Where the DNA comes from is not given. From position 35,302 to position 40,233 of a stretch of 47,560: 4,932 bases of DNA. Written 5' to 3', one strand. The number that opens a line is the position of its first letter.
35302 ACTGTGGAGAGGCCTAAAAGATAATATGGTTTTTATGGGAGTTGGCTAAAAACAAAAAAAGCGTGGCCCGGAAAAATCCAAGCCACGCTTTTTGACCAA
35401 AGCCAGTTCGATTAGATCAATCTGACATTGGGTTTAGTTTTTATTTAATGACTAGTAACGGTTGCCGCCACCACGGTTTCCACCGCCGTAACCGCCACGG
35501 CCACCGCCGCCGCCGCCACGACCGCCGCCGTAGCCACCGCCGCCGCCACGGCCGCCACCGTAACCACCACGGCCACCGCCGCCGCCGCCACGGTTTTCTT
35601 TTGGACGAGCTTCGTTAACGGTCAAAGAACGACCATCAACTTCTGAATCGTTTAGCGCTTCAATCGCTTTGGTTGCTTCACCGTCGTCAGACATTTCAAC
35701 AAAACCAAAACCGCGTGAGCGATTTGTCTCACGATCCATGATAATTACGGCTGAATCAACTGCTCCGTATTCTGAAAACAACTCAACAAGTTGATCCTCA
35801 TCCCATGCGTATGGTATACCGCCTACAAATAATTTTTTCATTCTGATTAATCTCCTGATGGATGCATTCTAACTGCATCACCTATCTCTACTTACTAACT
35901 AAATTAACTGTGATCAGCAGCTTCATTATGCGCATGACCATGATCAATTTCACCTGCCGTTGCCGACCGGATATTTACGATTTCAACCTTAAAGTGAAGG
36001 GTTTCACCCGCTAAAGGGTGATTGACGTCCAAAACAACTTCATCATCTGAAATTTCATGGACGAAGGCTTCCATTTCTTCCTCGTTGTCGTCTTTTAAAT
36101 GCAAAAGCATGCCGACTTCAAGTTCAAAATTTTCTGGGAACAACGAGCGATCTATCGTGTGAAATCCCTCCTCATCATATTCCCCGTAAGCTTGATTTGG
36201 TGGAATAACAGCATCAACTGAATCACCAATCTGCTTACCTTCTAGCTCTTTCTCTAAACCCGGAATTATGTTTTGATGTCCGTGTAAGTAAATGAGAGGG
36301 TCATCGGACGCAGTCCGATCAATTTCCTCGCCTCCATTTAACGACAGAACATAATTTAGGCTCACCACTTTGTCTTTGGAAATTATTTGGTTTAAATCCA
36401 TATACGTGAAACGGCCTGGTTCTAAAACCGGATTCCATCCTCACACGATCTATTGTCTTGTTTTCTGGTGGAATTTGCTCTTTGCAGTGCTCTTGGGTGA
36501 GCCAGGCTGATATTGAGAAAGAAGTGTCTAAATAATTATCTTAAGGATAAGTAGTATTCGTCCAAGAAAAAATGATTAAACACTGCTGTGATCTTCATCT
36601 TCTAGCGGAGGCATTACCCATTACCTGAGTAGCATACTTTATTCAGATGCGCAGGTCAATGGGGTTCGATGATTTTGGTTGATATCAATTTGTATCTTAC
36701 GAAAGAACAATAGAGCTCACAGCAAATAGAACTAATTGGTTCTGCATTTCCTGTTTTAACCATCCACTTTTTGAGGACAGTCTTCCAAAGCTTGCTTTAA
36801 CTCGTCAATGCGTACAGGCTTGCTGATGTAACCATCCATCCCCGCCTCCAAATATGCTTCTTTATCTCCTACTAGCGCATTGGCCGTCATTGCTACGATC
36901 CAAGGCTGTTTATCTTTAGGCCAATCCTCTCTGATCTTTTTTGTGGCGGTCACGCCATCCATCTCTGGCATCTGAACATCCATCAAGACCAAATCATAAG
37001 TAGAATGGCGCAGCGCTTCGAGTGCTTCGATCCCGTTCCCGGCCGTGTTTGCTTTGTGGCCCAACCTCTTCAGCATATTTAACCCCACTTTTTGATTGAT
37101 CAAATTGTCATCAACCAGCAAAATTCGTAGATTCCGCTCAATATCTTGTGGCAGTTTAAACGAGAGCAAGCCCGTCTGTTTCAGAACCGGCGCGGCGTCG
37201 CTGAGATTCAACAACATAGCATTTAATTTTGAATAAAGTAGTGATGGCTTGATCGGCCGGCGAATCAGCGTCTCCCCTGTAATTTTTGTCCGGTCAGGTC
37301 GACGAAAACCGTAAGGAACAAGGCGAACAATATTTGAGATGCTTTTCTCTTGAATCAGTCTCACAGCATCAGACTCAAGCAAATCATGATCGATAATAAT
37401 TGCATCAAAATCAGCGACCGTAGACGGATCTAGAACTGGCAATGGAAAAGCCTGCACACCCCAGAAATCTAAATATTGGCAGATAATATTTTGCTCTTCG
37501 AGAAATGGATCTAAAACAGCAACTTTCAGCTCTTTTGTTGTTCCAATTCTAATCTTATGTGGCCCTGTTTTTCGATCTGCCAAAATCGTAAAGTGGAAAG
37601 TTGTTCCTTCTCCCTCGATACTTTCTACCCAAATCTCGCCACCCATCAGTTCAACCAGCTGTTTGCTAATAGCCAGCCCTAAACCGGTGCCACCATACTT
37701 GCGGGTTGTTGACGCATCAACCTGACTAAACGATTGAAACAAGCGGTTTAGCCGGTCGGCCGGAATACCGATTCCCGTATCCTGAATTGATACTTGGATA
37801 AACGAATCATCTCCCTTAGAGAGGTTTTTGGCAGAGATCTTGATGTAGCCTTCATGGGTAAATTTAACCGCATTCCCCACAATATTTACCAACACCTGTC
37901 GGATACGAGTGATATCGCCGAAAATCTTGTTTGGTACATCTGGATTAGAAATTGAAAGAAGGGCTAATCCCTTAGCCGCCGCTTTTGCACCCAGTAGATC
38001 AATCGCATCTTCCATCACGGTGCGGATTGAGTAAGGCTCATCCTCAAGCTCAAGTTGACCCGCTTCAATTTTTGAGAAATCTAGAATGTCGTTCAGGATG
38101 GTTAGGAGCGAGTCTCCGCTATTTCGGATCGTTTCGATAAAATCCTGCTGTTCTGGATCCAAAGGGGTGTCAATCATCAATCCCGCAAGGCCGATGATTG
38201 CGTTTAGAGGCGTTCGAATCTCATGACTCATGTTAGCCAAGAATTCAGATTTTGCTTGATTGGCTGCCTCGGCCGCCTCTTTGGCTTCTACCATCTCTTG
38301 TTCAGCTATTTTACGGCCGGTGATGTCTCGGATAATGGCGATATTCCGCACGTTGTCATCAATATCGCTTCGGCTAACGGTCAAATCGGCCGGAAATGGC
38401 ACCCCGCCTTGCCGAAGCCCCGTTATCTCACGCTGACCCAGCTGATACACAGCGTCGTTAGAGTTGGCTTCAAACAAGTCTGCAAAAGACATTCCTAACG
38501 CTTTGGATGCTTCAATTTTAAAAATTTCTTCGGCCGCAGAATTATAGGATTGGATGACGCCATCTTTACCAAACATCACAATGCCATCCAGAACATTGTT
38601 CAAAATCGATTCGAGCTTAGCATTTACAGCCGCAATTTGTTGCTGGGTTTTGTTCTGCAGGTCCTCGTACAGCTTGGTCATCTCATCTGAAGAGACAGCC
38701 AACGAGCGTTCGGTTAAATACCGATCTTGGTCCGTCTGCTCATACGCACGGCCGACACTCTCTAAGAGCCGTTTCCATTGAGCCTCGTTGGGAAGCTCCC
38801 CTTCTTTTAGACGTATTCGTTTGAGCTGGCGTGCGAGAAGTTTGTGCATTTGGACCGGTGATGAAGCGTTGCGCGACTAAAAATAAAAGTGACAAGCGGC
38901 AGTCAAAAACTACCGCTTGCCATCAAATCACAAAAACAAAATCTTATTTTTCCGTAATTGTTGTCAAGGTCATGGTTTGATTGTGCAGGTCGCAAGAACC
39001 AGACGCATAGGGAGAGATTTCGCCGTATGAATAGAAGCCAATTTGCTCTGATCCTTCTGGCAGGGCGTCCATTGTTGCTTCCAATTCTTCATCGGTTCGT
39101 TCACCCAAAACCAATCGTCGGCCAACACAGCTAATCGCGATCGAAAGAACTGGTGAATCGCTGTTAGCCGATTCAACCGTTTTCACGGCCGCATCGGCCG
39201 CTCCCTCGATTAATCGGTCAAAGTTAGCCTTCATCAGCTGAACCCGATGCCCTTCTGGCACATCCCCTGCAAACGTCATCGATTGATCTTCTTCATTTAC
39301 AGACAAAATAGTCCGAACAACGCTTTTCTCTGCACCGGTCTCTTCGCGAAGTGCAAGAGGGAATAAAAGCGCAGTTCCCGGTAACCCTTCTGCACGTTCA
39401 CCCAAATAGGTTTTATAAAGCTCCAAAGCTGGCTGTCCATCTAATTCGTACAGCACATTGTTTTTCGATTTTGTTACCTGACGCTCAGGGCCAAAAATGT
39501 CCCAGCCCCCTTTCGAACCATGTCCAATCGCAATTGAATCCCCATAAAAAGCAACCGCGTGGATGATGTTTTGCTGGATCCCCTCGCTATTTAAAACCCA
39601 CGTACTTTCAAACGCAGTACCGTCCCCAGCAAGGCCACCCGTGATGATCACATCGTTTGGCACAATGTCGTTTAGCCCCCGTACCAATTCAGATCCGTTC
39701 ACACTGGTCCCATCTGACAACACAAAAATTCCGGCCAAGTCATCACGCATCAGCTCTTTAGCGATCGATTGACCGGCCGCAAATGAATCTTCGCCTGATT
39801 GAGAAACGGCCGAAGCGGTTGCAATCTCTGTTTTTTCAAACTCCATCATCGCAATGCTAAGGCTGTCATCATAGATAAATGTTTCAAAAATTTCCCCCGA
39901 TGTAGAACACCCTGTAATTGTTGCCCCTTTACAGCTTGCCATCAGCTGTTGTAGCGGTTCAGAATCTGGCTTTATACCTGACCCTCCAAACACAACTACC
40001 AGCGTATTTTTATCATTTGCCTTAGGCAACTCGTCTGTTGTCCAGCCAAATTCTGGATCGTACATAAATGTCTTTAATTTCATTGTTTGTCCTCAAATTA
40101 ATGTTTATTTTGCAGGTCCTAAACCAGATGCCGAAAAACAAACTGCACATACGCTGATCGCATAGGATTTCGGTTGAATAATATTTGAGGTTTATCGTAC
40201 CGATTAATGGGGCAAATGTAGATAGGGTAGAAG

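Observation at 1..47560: CGGCCG is a hyper-abundant iterated palindrome across the whole window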

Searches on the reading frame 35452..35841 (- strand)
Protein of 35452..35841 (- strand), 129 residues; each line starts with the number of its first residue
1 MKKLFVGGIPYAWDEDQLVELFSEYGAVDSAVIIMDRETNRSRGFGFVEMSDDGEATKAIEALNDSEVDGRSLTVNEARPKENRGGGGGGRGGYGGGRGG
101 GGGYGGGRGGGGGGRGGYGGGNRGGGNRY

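Call 22: search_protein_families(library=pfam, proteins=[window:35452-35841:-])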
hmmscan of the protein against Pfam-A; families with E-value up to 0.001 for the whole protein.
window:35452-35841:- (129 aa): 2 families
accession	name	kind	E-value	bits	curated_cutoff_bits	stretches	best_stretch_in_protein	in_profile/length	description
PF00076.28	RRM_1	-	2.9e-21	75.6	20.7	1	4-73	1-69/70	RNA recognition motif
PF16367.11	RRM_7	-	0.00027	21.3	27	1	2-29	2-29/94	RNA recognition motif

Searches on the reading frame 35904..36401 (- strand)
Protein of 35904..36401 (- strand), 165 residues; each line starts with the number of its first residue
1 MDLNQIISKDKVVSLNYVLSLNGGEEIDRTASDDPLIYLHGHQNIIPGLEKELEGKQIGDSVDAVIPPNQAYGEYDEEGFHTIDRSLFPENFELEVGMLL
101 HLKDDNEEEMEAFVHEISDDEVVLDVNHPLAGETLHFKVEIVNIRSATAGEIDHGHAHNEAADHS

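Call 22: search_protein_families(library=pfam, proteins=[window:35904-36401:-])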
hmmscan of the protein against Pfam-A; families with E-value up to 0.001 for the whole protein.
window:35904-36401:- (165 aa): 1 family
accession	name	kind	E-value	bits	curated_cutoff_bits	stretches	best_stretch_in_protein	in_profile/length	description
PF00254.34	FKBP_C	-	8.9e-11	42.4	21.1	1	7-141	5-93/94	FKBP-type peptidyl-prolyl cis-trans isomerase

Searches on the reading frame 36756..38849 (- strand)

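Call 6: search_protein_families(library=pfam, proteins=[window:36756-38849:-])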
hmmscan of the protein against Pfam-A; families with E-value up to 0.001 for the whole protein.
window:36756-38849:- (697 aa): 7 families
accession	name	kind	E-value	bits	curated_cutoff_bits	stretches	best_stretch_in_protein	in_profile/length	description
PF02518.31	HATPase_c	-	4.4e-32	111.2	26.4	1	311-423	1-108/111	Histidine kinase-, DNA gyrase B-, and HSP90-like ATPase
PF00072.30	Response_reg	-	1.4e-25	90.1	30.2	1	576-688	1-110/111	Response regulator receiver domain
PF00512.31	HisKA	-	1.9e-24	85.9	26.9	1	199-264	1-66/66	His Kinase A (phospho-acceptor) domain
PF13426.13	PAS_9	-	2e-07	31.7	27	1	88-177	2-102/103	PAS domain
PF00989.32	PAS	-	5.9e-06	26.7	22.6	1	78-141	2-65/113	PAS fold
PF08448.16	PAS_4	-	3.6e-05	24.4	23.1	1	83-133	1-51/110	PAS fold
PF13188.13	PAS_8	-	0.00014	22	21.8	1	77-127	1-51/65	PAS domain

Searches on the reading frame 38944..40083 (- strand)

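Call 22: search_protein_families(library=pfam, proteins=[window:38944-40083:-])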
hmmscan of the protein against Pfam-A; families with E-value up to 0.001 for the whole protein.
window:38944-40083:- (379 aa): 2 families
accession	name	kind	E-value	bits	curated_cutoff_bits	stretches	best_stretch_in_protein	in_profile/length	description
PF08495.15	FIST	-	4.8e-45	154.2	23.2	1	27-217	1-189/189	FIST N domain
PF10442.14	FIST_C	-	9.7e-38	129.7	28.5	1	219-358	1-131/131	FIST C domain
